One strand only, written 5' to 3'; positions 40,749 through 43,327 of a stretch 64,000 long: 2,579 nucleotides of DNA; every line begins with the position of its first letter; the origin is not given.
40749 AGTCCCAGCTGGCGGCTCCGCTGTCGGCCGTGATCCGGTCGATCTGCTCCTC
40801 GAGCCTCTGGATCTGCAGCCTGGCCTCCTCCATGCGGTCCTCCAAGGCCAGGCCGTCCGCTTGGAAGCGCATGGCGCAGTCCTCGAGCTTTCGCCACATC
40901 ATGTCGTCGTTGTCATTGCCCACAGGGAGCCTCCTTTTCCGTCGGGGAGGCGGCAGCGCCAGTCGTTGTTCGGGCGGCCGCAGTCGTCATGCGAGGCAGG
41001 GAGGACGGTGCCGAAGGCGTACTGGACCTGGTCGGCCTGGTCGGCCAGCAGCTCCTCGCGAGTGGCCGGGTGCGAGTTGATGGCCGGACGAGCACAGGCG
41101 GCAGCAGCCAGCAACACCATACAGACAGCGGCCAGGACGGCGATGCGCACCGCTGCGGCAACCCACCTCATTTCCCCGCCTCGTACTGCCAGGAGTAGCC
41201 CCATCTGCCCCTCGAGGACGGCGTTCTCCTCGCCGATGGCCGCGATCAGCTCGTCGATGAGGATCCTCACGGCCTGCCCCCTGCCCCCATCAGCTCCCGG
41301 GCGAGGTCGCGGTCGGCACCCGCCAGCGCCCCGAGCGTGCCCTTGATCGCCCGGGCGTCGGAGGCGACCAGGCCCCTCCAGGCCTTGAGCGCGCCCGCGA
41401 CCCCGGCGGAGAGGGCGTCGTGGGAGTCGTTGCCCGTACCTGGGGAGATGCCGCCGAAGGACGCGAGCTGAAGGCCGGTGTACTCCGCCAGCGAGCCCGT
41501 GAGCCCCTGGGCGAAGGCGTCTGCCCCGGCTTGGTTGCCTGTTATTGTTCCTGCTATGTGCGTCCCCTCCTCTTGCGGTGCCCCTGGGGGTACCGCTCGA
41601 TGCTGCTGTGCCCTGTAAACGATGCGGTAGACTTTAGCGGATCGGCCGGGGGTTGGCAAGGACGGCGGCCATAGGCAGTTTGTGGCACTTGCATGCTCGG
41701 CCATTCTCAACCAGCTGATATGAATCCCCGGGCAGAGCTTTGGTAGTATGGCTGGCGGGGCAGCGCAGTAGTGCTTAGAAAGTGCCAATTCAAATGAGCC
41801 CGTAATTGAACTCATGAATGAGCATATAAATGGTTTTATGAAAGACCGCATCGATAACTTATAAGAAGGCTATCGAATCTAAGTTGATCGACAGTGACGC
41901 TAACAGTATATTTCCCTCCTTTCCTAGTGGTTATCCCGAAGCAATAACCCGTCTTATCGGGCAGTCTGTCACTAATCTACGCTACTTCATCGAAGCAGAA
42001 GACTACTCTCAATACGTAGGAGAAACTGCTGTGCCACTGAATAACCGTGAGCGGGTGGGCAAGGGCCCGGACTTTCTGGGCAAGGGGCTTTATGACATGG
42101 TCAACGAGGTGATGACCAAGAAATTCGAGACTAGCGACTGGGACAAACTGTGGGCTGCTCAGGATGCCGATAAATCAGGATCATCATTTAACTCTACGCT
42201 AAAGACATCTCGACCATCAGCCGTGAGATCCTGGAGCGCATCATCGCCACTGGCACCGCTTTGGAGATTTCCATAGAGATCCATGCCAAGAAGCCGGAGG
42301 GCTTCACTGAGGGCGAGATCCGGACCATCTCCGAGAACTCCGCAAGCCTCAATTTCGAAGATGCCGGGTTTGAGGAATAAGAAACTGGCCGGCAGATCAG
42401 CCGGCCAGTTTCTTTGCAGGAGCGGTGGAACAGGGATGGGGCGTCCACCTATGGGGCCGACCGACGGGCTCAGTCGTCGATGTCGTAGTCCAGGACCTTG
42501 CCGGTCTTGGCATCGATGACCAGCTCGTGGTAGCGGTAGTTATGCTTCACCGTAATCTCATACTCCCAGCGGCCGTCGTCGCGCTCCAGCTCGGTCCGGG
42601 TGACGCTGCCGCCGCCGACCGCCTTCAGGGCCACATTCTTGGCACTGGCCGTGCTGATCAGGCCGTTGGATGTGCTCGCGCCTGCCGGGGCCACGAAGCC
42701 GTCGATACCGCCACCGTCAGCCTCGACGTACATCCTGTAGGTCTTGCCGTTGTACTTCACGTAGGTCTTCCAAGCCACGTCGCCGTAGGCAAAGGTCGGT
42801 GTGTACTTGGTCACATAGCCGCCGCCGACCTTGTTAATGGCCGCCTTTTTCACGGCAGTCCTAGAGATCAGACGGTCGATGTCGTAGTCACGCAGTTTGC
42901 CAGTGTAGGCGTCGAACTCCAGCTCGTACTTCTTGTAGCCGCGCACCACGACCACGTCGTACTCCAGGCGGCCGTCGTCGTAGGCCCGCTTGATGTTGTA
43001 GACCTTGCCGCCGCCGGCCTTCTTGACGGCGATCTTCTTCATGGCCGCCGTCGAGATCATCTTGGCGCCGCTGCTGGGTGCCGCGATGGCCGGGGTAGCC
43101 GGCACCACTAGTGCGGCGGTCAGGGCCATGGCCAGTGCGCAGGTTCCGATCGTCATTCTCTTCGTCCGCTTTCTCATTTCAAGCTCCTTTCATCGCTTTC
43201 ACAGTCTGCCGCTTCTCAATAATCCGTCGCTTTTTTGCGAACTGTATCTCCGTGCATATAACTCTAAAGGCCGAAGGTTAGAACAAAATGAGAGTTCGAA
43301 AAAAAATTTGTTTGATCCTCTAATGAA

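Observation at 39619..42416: Decayed defence island: TA module plus internally deleted DUF1156-methylase and HEPN/DUF499-like remnants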

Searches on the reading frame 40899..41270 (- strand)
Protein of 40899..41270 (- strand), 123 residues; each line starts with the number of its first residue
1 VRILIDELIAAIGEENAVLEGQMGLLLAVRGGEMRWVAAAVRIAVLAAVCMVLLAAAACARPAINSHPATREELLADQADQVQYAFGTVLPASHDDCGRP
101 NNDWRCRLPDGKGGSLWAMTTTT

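Call 7: search_protein_families(library=padloc, proteins=[window:40899-41270:-], max_evalue=1)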
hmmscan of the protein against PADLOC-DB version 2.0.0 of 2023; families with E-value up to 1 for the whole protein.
window:40899-41270:- (123 aa): 0 families

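Call 8: search_protein_families(library=ncbifam, proteins=[window:40899-41270:-], max_evalue=1)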
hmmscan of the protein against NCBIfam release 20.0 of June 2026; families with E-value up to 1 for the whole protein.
window:40899-41270:- (123 aa): 1 family
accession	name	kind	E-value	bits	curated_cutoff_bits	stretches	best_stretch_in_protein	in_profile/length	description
NF052259.1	SCO2584_fam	equivalog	0.076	13.6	80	1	27-78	125-177/204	SCO2584 family spore wall biosynthesis protein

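Call 9: search_protein_families(library=pfam, proteins=[window:40899-41270:-], max_evalue=5)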
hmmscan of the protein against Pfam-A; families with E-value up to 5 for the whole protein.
window:40899-41270:- (123 aa): 1 family
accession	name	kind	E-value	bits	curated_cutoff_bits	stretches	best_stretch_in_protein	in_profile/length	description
PF13663.11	DUF4148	-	0.44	11.4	27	1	44-77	6-44/62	Domain of unknown function (DUF4148)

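Call 31: search_protein_representatives(protein=window:40899-41270:-)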
Query: 123 residues. Proteins with E-value up to 0.001 (for the whole library): 2; up to 1e-10: 1; up to 1e-30: 1. The best 2 are listed.
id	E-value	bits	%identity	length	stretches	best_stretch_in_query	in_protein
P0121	4.0e-75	265.7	99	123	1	1-123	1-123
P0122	4.3e-04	36.5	39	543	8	83-105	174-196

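Call 40: find_encoding_contigs(protein=P0121, flank=10000, max_places=6)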
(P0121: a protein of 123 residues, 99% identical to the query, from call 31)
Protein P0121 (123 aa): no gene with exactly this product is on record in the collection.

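Call 80: predict_structure(protein=window:40899-41270:-)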
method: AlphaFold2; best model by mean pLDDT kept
length: 123 residues; sequences in the alignment: 1
mean_pLDDT: 60.3   pTM: 0.25
mean pLDDT of the five models: 60.3, 60.3, 59.2, 59.1, 55.2
residues with pLDDT >= 90: 3; 70-90: 35; 50-70: 50; < 50: 35
segments of 3 or more residues with pLDDT < 50: 61-63, 87-95, 107-114, 116-123
pLDDT, mean of each block of 10 residues (from residue 1): 69 74 67 61 87 76 50 58 50 49 48 40 40
secondary structure, 60 per line:
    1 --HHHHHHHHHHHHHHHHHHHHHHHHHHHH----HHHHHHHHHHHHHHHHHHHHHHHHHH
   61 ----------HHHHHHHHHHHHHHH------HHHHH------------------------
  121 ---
elements in order: H3-30 H35-60 H71-85 H92-96

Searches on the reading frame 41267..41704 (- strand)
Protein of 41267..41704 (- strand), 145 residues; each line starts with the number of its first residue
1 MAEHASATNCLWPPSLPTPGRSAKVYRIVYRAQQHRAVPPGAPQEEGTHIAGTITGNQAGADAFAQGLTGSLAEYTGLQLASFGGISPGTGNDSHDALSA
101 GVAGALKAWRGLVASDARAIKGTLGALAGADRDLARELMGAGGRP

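Call 79: predict_structure(protein=window:41267-41704:-)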
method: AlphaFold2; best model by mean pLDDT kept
length: 145 residues; sequences in the alignment: 1
mean_pLDDT: 44.3   pTM: 0.23
mean pLDDT of the five models: 44.3, 41.9, 39.5, 35.4, 33.2
residues with pLDDT >= 90: 0; 70-90: 5; 50-70: 43; < 50: 97
segments of 3 or more residues with pLDDT < 50: 1-89, 143-145
pLDDT, mean of each block of 10 residues (from residue 1): 34 34 37 33 29 33 42 40 42 53 52 55 65 70 47
secondary structure, 60 per line:
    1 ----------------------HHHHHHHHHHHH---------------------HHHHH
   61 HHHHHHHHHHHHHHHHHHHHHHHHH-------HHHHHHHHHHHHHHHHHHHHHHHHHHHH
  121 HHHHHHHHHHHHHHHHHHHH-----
elements in order: H23-34 H56-85 H93-140

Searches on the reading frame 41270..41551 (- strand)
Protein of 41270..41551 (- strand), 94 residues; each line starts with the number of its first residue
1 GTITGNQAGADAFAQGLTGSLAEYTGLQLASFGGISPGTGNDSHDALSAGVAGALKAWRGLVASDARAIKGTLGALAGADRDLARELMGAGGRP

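Call 71: find_related_loci(query=window:41270-41551:-, collection=viral_contigs, flank=5000)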
Query seq(94 aa) (94 aa) in viral_contigs; peptide patterns used: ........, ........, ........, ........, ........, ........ (x = any residue, [..] = any of these).
30 stretches matched a pattern, but none encodes a relative of the query by tblastn (E <= 1e-3).

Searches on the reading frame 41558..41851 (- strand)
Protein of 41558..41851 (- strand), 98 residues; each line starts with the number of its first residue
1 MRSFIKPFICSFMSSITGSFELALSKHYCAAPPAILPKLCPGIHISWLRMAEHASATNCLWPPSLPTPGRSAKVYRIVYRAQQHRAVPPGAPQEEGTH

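Call 34: search_protein_families(library=padloc, proteins=[window:41558-41851:-], max_evalue=10)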
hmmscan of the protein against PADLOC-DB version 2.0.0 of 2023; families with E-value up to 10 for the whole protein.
seq(98 aa): 0 families

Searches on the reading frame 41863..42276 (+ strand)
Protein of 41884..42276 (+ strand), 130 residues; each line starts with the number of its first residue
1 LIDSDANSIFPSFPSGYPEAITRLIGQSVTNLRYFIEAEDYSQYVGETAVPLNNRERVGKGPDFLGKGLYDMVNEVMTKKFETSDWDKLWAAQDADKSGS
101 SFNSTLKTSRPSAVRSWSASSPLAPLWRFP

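Call 5: search_protein_families(library=pfam, proteins=[window:41884-42276:+], max_evalue=1)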
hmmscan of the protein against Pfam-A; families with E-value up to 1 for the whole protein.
window:41884-42276:+ (130 aa): 1 family
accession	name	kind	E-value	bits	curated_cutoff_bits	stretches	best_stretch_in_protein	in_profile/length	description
PF18731.6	HEPN_Swt1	-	0.14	12.8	27.5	1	63-100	4-41/115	Swt1-like HEPN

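Call 7: search_protein_families(library=padloc, proteins=[window:41884-42210:+], max_evalue=1)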
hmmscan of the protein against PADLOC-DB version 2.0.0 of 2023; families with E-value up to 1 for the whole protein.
seq(109 aa): 0 families

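Call 8: search_protein_families(library=ncbifam, proteins=[window:41884-42210:+], max_evalue=1)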
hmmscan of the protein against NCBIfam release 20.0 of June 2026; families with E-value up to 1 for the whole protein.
seq(109 aa): 0 families

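Call 9: search_protein_families(library=pfam, proteins=[window:41884-42210:+], max_evalue=5)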
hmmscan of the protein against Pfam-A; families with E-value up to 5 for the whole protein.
seq(109 aa): 1 family
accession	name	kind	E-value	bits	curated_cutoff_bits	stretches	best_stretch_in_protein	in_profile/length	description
PF18731.6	HEPN_Swt1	-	0.18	12.5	27.5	1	63-98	4-39/115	Swt1-like HEPN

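Call 34: search_protein_families(library=padloc, proteins=[window:41863-42210:+], max_evalue=10)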
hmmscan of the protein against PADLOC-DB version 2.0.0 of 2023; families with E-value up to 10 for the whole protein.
seq(116 aa): 0 families

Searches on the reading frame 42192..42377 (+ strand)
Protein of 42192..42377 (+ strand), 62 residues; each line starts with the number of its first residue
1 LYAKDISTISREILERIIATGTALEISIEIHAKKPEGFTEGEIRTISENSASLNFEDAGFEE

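Call 7: search_protein_families(library=padloc, proteins=[window:42192-42377:+], max_evalue=1)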
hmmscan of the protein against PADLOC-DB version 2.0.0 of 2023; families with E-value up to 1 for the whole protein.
seq(62 aa): 1 family
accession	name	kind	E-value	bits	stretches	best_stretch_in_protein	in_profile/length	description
PDLC00662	HmaC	-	1.6e-09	34.6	1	4-62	882-941/941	AAA+ ATPase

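Call 8: search_protein_families(library=ncbifam, proteins=[window:42192-42377:+], max_evalue=1)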
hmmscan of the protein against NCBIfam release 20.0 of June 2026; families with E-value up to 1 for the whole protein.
seq(62 aa): 0 families

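Call 9: search_protein_families(library=pfam, proteins=[window:42192-42377:+], max_evalue=5)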
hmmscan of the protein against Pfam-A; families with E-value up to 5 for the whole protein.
seq(62 aa): 2 families
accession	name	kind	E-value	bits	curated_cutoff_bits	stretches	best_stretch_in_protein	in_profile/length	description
PF23972.1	DUF7298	-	0.16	12.1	27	1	24-59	129-163/167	Domain of unknown function (DUF7298)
PF14874.12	PapD-like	-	0.23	12.1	27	1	15-50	56-91/102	Flagellar-associated PapD-like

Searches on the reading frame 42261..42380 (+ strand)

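Call 5: search_protein_families(library=pfam, proteins=[window:42261-42380:+], max_evalue=1)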
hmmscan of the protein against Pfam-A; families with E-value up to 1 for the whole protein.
window:42261-42380:+ (39 aa): 1 family
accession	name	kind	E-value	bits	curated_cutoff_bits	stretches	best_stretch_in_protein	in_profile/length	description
PF23972.1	DUF7298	-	0.14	12.3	27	1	3-36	131-163/167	Domain of unknown function (DUF7298)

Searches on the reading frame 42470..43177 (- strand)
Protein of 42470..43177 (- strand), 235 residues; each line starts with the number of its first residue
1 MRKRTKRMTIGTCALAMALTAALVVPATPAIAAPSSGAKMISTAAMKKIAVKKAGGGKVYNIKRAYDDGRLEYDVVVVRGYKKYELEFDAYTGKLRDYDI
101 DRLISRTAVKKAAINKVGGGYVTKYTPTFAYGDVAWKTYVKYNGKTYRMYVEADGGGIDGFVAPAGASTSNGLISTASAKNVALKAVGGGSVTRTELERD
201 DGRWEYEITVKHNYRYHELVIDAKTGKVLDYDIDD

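Call 5: search_protein_families(library=pfam, proteins=[window:42470-43177:-], max_evalue=1)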
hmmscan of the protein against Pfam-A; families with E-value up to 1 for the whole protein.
window:42470-43177:- (235 aa): 4 families
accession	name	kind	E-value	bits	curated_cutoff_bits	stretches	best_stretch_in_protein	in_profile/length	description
PF03413.25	PepSY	-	3e-23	82.3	24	3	174-231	2-59/60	Peptidase propeptide and YPEB domain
PF13670.12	PepSY_2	-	1.3e-07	32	24.3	2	17-94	2-78/83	Peptidase propeptide and YPEB domain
PF17141.9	DUF5114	-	0.1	13.6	27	0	140-190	27-76/88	Domain of unknown function (DUF5114)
PF04385.20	FAINT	-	0.47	10.9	20.7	0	198-221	17-40/78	Domain of unknown function, DUF529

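Call 11: find_encoding_contigs(protein=window:42470-43177:-, flank=10000, max_places=10)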
Protein window:42470-43177:- (235 aa): 2 contigs read that carry it; 2 places shown.
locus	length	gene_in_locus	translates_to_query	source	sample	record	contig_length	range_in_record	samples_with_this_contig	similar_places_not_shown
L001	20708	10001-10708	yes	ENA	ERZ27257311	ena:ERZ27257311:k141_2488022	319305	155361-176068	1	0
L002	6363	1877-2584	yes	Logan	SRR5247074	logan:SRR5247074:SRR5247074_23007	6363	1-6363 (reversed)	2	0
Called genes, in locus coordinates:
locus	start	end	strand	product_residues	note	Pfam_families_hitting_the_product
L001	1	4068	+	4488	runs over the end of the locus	-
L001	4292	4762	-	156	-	PF06445:GyrI-like, PF14526:Cass2 (weak)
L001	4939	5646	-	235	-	PF18306:LDcluster4, PF03641:Lysine_decarbox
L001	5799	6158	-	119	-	PF01205:Impact_N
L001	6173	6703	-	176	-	PF00258:Flavodoxin_1 (faint), PF12641:Flavodoxin_3 (faint), PF12724:Flavodoxin_5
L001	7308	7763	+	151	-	PF11188:DUF2975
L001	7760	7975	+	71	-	PF13443:HTH_26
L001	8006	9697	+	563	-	-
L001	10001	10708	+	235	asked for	PF13670:PepSY_2 (faint), PF03413:PepSY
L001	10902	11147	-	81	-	-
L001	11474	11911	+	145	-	-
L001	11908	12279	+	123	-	-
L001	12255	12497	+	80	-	-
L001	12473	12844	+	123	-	-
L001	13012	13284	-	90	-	-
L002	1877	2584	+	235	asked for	PF13670:PepSY_2 (faint), PF03413:PepSY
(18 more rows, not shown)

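Call 67: search_protein_families(library=padloc, proteins=[window:42470-43177:-], max_evalue=0.01)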
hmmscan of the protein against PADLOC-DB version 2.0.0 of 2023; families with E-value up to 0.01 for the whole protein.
window:42470-43177:- (235 aa): 0 families
